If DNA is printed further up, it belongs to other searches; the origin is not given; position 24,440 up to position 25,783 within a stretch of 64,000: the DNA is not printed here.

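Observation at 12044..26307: Locus architecture: scaffold pair + membrane Hanks kinase + M19 dipeptidase, back-to-back with an ETF-like pair across a 78-nt shared control region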

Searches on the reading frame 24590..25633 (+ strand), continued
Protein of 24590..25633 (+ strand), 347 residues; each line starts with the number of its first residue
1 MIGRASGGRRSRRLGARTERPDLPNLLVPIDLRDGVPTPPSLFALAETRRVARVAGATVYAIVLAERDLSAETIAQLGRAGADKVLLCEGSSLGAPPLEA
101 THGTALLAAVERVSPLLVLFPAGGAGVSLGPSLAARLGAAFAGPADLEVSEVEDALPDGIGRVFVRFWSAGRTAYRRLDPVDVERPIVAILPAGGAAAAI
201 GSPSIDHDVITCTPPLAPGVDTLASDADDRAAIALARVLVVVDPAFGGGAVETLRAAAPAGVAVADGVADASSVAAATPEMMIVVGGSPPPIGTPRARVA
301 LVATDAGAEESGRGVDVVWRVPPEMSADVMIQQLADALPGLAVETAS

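Call 64: search_protein_families(library=pfam, proteins=[L098:1115-3250:+, L098:4436-6472:+, L098:6495-7973:-, L098:8001-8978:+, L098:8975-9643:+, L098:9394-11469:+, L098:11466-12629:-, L098:12711-14075:-, L098:14085-14795:-, L098:14792-16102:-], max_evalue=0.001)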
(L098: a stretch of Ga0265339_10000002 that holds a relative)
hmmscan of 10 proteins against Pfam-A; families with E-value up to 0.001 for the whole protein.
L098:1115-3250:+ (711 aa): 12 families
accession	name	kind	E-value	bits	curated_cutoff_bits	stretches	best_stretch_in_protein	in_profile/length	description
PF00158.32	Sigma54_activat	-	1.9e-72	242.9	20.2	1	396-562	1-167/168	Sigma-54 interaction domain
PF25601.1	AAA_lid_14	-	9.8e-22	77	27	1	568-637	1-70/87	AAA+ ATPase lid domain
PF14532.12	Sigma54_activ_2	-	1.3e-21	77.7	25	1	397-567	1-138/138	Sigma-54 interaction domain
PF13185.12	GAF_2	-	2.3e-16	60.7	28.6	1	234-368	5-135/136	GAF domain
PF01590.32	GAF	-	2e-15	57.9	22.4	1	235-368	4-133/133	GAF domain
PF13492.12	GAF_3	-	4e-10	40.6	27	1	234-370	3-129/129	GAF domain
PF00004.35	AAA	-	4.6e-07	30.8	21.2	1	420-554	1-128/131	ATPase family associated with various cellular activities (AAA)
PF16697.10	Yop-YscD_cpl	-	9.2e-07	29.5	33.2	1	119-195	12-90/94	Inner membrane component of T3SS, cytoplasmic domain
PF00498.31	FHA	-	6.3e-06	27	20.7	1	127-189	2-67/67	FHA domain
PF02954.25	HTH_8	-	8.9e-05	22.6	22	1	654-693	2-41/42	Bacterial regulatory protein, Fis family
PF07728.20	AAA_5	-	0.00011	22.7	22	1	420-538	2-123/139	AAA domain (dynein-related subfamily)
PF13191.12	AAA_16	-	0.00014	22.8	32.6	1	402-501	8-109/167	AAA ATPase domain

L098:4436-6472:+ (678 aa): 4 families
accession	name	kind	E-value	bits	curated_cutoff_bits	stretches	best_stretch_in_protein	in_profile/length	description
PF00270.35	DEAD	-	4.3e-47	160.4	26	1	53-218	2-166/167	DEAD/DEAH box helicase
PF00271.37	Helicase_C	-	4.3e-30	104.6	23.5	1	257-362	5-110/110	Helicase conserved C-terminal domain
PF03880.21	DbpA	-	5.3e-07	30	25.6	1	601-669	1-71/72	DbpA RNA binding domain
PF04851.21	ResIII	-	0.00012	22.4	22.5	1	63-213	21-163/164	Type III restriction enzyme, res subunit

L098:6495-7973:- (492 aa): 3 families
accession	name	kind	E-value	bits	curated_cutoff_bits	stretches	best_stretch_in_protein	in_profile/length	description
PF00069.31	Pkinase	-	2.6e-52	178.3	31.7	1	29-291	1-256/263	Protein kinase domain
PF07714.23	PK_Tyr_Ser-Thr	-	2.2e-26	93.2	23.1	1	31-286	3-249/258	Protein tyrosine and serine/threonine kinase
PF01636.29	APH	-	0.00045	20.5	23.2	0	131-180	153-198/239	Phosphotransferase enzyme family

L098:8001-8978:+ (325 aa): 1 family
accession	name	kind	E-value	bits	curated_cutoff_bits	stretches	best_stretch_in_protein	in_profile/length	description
PF01012.27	ETF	-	3.8e-13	50.1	26.7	1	6-190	3-175/181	Electron transfer flavoprotein domain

L098:8975-9643:+ (222 aa): 1 family
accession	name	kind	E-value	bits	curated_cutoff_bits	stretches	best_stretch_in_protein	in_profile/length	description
PF01012.27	ETF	-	1.9e-08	34.8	26.7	1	15-157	16-157/181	Electron transfer flavoprotein domain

L098:9394-11469:+ (691 aa): 1 family
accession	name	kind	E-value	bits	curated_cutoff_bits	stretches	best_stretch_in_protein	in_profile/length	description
PF13231.12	PMT_2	-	4.1e-06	27.5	26.1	1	169-308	1-147/160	Dolichyl-phosphate-mannose-protein mannosyltransferase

L098:11466-12629:- (387 aa): 1 family
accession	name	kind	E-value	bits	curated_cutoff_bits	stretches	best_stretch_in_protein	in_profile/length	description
PF00149.33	Metallophos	-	2.7e-10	41.4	21.5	1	120-311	27-187/191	Calcineurin-like phosphoesterase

L098:12711-14075:- (454 aa): 4 families
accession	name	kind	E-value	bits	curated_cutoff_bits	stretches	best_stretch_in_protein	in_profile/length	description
PF01743.26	PolyA_pol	-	2e-33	115.9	23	1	25-152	1-126/126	Poly A polymerase head domain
PF12627.12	PolyA_pol_RNAbd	-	3.6e-17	62.3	22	1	179-238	1-60/64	Probable RNA and SrmB- binding site of polymerase A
PF01966.28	HD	-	8.9e-09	36.1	22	1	270-370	26-113/116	HD domain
PF13735.12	tRNA_NucTran2_2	-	2.9e-07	31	27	1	309-449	24-148/149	tRNA nucleotidyltransferase domain 2 putative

L098:14085-14795:- (236 aa): 3 families
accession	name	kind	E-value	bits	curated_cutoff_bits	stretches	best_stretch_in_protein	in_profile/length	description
PF14622.11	Ribonucleas_3_3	-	1.8e-36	125.6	35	1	24-150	1-122/128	Ribonuclease-III-like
PF00636.31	Ribonuclease_3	-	7.6e-24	84.9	27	1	50-140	1-102/102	Ribonuclease III domain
PF00035.32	dsrm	-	1.2e-18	67.8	23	1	168-230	2-63/66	Double-stranded RNA binding motif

L098:14792-16102:- (436 aa): 0 families
